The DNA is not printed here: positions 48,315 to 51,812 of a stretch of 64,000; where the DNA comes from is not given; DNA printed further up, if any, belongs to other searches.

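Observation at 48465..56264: RM-like trio: PLD(HKD)-SNF2 helicase fusion, AAA ATPase, and a 1129-aa PglX/Eco57I-like methyltransferase; it fits neither BREX nor DISARM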

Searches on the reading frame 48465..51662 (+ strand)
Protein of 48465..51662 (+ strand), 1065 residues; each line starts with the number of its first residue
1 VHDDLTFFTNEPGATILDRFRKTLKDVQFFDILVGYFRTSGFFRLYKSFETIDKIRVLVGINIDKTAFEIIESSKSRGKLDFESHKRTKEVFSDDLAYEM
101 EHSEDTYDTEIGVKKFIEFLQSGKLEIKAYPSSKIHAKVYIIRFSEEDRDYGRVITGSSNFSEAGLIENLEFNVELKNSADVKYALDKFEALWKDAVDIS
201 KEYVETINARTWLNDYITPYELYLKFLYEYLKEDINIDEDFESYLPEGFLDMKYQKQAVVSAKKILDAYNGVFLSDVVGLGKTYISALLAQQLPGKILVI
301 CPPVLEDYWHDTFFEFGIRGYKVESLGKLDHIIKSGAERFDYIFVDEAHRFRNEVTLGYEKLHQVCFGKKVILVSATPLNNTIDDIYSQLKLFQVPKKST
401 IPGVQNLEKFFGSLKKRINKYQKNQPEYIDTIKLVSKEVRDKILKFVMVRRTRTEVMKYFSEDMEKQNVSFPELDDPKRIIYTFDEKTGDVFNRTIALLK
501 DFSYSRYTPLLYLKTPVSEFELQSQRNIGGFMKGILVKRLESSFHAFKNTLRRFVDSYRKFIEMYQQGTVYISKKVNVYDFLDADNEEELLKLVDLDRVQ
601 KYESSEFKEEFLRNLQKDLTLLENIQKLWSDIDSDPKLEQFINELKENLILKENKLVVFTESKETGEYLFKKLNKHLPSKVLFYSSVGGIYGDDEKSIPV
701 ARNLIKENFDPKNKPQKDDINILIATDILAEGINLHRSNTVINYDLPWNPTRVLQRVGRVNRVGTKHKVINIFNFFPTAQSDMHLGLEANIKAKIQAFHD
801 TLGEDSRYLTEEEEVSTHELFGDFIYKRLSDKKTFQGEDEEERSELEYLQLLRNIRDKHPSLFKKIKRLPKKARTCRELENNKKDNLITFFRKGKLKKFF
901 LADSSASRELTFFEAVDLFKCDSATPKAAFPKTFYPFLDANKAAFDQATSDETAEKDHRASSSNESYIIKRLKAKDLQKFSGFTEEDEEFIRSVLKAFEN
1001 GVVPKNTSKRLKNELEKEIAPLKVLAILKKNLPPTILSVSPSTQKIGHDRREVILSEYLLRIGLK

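Call 3: search_protein_families(library=pfam, proteins=[window:48465-51662:+], max_evalue=0.01)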
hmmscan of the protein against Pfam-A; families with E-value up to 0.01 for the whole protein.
window:48465-51662:+ (1065 aa): 8 families
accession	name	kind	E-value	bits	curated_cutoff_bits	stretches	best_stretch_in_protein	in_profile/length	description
PF00271.37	Helicase_C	-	2.6e-17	63.5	23.5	1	644-764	9-110/110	Helicase conserved C-terminal domain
PF00176.29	SNF2-rel_dom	-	1.8e-11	44.2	24.9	1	327-483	115-250/290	SNF2-related domain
PF13091.12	PLDc_2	-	2.3e-09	37.6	27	1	105-193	49-132/132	PLD-like domain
PF04851.21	ResIII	-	5.6e-08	33.3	22.5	1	333-378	119-162/164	Type III restriction enzyme, res subunit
PF09565.16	RE_NgoFVII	-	0.00011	22.1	23.8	1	103-182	60-138/162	NgoFVII restriction endonuclease N-terminal PLD domain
PF00270.35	DEAD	-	0.00082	19.6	26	0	327-384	103-165/167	DEAD/DEAH box helicase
PF05496.18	RuvB_N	-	0.0051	17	27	0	258-306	22-70/159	Holliday junction DNA helicase RuvB P-loop domain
PF13401.12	AAA_22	-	0.0067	17.2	27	0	278-356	14-101/130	AAA domain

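Call 4: search_protein_families(library=padloc, proteins=[window:48465-51662:+], max_evalue=0.01)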
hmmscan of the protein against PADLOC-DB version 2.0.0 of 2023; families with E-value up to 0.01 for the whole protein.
window:48465-51662:+ (1065 aa): 42 families (the best 25 are shown)
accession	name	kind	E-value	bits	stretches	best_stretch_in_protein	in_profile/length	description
PDLC01075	C3a139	-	1.5e-60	203.6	1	17-799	12-763/948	HKD+Snf2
PDLC02621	DrmD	-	4.9e-40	135.6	2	442-809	330-674/1040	DrmD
PDLC02193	PLD_Helicase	-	1.8e-32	110.5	2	522-782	592-816/905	-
PDLC02623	DrmD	-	3.3e-31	105.9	2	603-811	485-669/1040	DrmD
PDLC02619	DrmD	-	1.1e-27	94.6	2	536-775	301-544/872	DrmD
PDLC00659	HmaA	-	5.8e-26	88.6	1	527-775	367-621/1176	SNF2 helicase / DEAD-box helicase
PDLC02500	BrxHI|BrxHII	-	1.1e-24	85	1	525-776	365-585/933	BrxHI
PDLC02572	DrmA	-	4.4e-20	69.2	1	531-781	395-639/1043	DrmA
PDLC02840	DpdE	-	1.6e-19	67.8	2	621-783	527-673/1091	DpdE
PDLC02504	BrxHI|BrxHII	-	3.4e-19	66.3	1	527-785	367-604/971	BrxHII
PDLC02620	DrmD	-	1.6e-18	64.1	1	530-808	364-619/1060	DrmD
PDLC02632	DrmD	-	8.6e-18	62.2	1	528-782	394-643/662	DrmD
PDLC02707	PbeA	-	2.8e-16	57.2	1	18-318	21-323/672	PbeA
PDLC02633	DrmD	-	1e-15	54.8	1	652-780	525-645/839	DrmD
PDLC02843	DpdE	-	1.4e-15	54.3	2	272-383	178-302/1091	DpdE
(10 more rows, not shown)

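Call 5: search_protein_families(library=ncbifam, proteins=[window:48465-51662:+], max_evalue=0.001)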
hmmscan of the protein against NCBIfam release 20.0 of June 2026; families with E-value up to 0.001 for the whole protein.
window:48465-51662:+ (1065 aa): 20 families
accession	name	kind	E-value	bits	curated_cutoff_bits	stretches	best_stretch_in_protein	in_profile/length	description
NF042964.1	phospholipD_antiphage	equivalog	3.3e-50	171.3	1100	2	522-777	588-803/895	phospholipase D-like domain-containing anti-phage protein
NF038317.1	DISARM_DrmD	equivalog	1.6e-44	152.6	610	1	441-867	313-705/1021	DISARM system SNF2-like helicase DrmD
NF038318.1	DISARM_DrmD_b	equivalog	7.9e-27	93.8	950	2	536-776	298-542/868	DISARM system SNF2-like helicase DrmD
NF041062.1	DpdE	equivalog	4e-25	88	500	2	590-877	488-758/1048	protein DpdE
NF003426.0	PRK04914.1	equivalog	1.2e-12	47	576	1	717-773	545-600/959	RNA polymerase-associated protein RapA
NF010337.0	PRK13766.1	equivalog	3.1e-10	38.8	610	1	597-765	309-470/781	Hef nuclease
NF053675.1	pilus_reg_Snf2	equivalog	3.7e-10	38.6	1100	1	723-769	932-978/1029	pilus expression-regulating Snf2 family helicase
NF008394.0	PRK11192.1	equivalog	1.3e-09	37.4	507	1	715-772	293-350/441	ATP-dependent RNA helicase SrmB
NF053631.1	RNA_helic_CshA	equivalog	1.4e-08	34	646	1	716-797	284-362/434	degradosome RNA helicase CshA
NF008744.0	PRK11776.1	equivalog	9.8e-08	31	524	1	652-774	241-347/460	ATP-dependent RNA helicase DbpA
NF003390.0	PRK04537.1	equivalog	1.2e-07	31.2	732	1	713-771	301-359/572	ATP-dependent RNA helicase RhlB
NF053711.1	RNA_heli_RhlE1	exception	2.6e-07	29.7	750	1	635-772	229-347/434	RNA helicase RhlE1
NF053636.1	DDHlcsCsdAPsy1082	equivalog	6.2e-07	28.3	890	1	717-773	291-347/512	DEAD/DEAH box helicase CsdA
NF003419.0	PRK04837.1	equivalog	7.3e-07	28.2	588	1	716-771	303-358/424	ATP-dependent RNA helicase RhlB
NF041790.1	anti-phage_ZorD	equivalog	1.4e-06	26.6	1500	1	633-769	902-1030/1035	type I Zorya anti-phage system protein ZorD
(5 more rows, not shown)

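Call 22: search_solved_structures(query=window:48465-51659:+, max_evalue=0.001)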
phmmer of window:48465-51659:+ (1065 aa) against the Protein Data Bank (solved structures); distinct sequences matched with E-value up to 0.001: 131 (the best 60 are shown).
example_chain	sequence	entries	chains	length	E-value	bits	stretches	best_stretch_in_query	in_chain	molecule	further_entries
3mwy_W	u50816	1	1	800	8.6e-12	47.2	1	684-770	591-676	Chromo domain-containing protein 1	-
9n6h_K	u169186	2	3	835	9.7e-12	47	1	684-770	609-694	Chromo domain-containing protein 1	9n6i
9r5s_W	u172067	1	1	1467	2.5e-11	45.6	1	684-770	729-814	Chromo domain-containing protein 1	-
5o9g_W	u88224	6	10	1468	2.5e-11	45.6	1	684-770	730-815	Chromo domain-containing protein 1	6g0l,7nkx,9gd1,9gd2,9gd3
6ftx_W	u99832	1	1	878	7.3e-11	44.1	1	647-804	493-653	Chromatin-remodeling ATPase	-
6pwf_K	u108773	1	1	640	2.7e-10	42.2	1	709-775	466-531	chromatin remodeling factor ISWI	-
1hv8_A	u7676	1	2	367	4.6e-10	41.4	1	718-774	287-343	PUTATIVE ATP-DEPENDENT RNA HELICASE MJ0669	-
9ear_W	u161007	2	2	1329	7.9e-10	40.7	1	703-777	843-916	Chromodomain-helicase-DNA-binding protein 1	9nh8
5jxr_A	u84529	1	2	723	1.5e-09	39.7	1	709-775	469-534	Chromatin-remodeling complex ATPase-like protein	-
6iro_L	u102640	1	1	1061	1.7e-09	39.6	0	709-775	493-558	ISWI chromatin-remodeling complex ATPase ISW1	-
6jyl_K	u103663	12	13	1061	1.7e-09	39.5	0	709-775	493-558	ISWI chromatin-remodeling complex ATPase ISW1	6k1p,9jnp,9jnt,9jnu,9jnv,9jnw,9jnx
7x3t_V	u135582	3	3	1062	1.7e-09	39.5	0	709-775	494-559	ISWI chromatin-remodeling complex ATPase ISW1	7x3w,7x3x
9lj2_K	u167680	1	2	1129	2.2e-09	39.2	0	709-775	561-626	ISWI chromatin-remodeling complex ATPase ISW1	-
2hjv_A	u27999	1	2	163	3.1e-09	38.7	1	706-777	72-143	ATP-dependent RNA helicase dbpA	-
7tn2_W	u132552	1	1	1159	4.3e-09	38.2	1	684-770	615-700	Chromo domain-containing protein 1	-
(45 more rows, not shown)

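Call 45: find_homologous_proteins(query=window:48465-51659:+, max_evalue=1e-10)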
Query window:48465-51659:+ (1065 aa): 7998 proteins with E <= 1e-10 among 8000 candidates; the best 120 are listed.
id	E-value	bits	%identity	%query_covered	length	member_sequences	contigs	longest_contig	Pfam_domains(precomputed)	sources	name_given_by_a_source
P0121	0.0e+0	2335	98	100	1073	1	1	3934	PF00176.30,PF13091.13,PF00271.38,PF04851.22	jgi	-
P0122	0.0e+0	2247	94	100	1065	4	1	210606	PF00176.30,PF13091.13,PF00271.38,PF04851.22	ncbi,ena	-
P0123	0.0e+0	2244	94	100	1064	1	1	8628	PF00176.30,PF13091.13,PF00271.38,PF04851.22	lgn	-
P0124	0.0e+0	2224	93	100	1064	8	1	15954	PF00176.30,PF13091.13,PF00271.38,PF04851.22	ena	-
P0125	0.0e+0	2206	92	100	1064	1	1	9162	PF00176.30,PF13091.13,PF00271.38,PF04851.22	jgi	jgi:superfamily II DNA/RNA helicase/HKD family nuclease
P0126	0.0e+0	2174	91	99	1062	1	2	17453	PF00176.30,PF13091.13,PF00271.38,PF04851.22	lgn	-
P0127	0.0e+0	2170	90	100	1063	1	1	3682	PF00176.30,PF13091.13,PF00271.38,PF04851.22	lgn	-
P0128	0.0e+0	2163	90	100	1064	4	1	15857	PF00176.30,PF13091.13,PF00271.38,PF04851.22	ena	-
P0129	0.0e+0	2161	91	100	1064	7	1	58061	PF00176.30,PF13091.13,PF00271.38,PF04851.22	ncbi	ncbi:MAG: helicase-related protein [Thermodesulfovibrionales bacterium]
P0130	0.0e+0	2063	86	99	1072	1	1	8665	PF00176.30,PF13091.13,PF00271.38,PF04851.22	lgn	-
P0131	0.0e+0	2036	85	99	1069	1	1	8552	PF00176.30,PF13091.13,PF00271.38,PF04851.22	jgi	jgi:superfamily II DNA/RNA helicase/HKD family nuclease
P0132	0.0e+0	2025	84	100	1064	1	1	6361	PF00176.30,PF13091.13,PF00271.38,PF04851.22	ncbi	-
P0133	0.0e+0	2001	84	100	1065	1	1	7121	PF00176.30,PF13091.13,PF00271.38,PF04851.22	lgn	-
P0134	0.0e+0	1979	82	100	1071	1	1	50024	PF00176.30,PF13091.13,PF00271.38,PF04851.22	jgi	jgi:superfamily II DNA/RNA helicase/HKD family nuclease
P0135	0.0e+0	1969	82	99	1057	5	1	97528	PF00176.30,PF13091.13,PF00271.38,PF04851.22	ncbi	-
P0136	0.0e+0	1948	81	100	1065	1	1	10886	PF00176.30,PF13091.13,PF00271.38,PF04851.22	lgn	-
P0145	0.0e+0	1734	70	100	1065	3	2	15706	PF00176.30,PF13091.13,PF00271.38,PF04851.22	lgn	-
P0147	0.0e+0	1733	72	100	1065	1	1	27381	PF00176.30,PF13091.13,PF00271.38,PF04851.22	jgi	jgi:superfamily II DNA/RNA helicase/HKD family nuclease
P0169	0.0e+0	1621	67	99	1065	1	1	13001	PF00176.30,PF13091.13,PF00271.38,PF04851.22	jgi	jgi:superfamily II DNA/RNA helicase/HKD family nuclease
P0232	0.0e+0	1496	61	99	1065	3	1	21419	PF00176.30,PF13091.13,PF09565.17,PF00271.38,PF04851.22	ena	-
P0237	0.0e+0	1488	61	100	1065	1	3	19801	PF00270.36,PF00176.30,PF13091.13,PF00271.38,PF04851.22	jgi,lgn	jgi:superfamily II DNA/RNA helicase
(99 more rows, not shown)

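Call 47: find_related_loci(query=A3, collection=metagenome_contigs, flank=8000)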
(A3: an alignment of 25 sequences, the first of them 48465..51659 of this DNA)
Query A3 (1065 aa) in metagenome_contigs; peptide patterns used: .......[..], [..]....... (x = any residue, [..] = any of these).
600 stretches matched a pattern (row limit reached: there are more); 563 encode a relative of the query (tblastn E <= 1e-3); the best 80 are kept; 80 distinct loci.
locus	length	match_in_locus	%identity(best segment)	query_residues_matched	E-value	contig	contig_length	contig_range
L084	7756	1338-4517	93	4-1063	0e+0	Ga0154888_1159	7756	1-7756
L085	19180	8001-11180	65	4-1063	0e+0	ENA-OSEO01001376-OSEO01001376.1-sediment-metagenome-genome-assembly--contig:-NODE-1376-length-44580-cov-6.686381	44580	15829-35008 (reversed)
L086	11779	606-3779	67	2-1060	0e+0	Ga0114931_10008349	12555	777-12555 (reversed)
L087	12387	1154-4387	65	1-1060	0e+0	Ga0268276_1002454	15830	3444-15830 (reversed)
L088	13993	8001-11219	63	4-1061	0e+0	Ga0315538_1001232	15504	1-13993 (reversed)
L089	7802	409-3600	63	1-1060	0e+0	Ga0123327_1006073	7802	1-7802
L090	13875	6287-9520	64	1-1060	0e+0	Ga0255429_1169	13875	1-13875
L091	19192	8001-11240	61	1-1065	0e+0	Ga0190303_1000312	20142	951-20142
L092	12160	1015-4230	62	1-1060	0e+0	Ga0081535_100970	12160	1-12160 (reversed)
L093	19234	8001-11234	61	1-1063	0e+0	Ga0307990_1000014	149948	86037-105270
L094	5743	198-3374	61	1-1059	0e+0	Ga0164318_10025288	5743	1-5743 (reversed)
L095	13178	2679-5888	59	4-1061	0e+0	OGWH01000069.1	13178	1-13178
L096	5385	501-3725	57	1-1059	0e+0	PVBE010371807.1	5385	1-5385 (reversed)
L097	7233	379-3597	55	1-1061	0e+0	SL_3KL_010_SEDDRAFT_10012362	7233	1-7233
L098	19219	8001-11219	55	4-1061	0e+0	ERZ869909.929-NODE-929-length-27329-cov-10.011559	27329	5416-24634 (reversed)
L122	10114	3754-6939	51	2-1060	0e+0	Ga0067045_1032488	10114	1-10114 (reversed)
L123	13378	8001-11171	50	2-1060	0e+0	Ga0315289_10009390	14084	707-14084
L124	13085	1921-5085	51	4-1060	0e+0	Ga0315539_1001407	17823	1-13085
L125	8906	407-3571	50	4-1060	0e+0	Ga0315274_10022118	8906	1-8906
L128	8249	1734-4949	50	1-1060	0e+0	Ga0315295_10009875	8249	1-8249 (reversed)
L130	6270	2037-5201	50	4-1060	0e+0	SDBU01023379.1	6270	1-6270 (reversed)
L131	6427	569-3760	50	1-1060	0e+0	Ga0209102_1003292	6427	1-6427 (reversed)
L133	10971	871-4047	49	2-1060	0e+0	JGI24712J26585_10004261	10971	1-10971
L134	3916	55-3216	49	1-1060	0e+0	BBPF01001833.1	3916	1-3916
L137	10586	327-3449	49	1-1060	0e+0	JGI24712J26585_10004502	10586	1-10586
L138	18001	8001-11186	50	1-1060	0e+0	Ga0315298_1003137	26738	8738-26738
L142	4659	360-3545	49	1-1060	0e+0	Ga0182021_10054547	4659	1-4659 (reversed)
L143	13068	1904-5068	50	4-1060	0e+0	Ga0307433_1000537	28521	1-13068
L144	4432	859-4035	49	4-1060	0e+0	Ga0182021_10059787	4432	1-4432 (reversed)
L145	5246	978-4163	48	1-1060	0e+0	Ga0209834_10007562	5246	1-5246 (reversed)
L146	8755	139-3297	49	4-1060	0e+0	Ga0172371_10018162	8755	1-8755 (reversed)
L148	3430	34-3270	49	2-1060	0e+0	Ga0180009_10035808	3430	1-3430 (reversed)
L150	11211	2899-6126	49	2-1060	0e+0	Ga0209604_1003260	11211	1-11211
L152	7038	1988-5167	49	2-1060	0e+0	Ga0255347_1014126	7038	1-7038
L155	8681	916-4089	50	4-1060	0e+0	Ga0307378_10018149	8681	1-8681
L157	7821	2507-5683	49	2-1060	0e+0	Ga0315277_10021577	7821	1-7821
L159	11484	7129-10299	48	1-1060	0e+0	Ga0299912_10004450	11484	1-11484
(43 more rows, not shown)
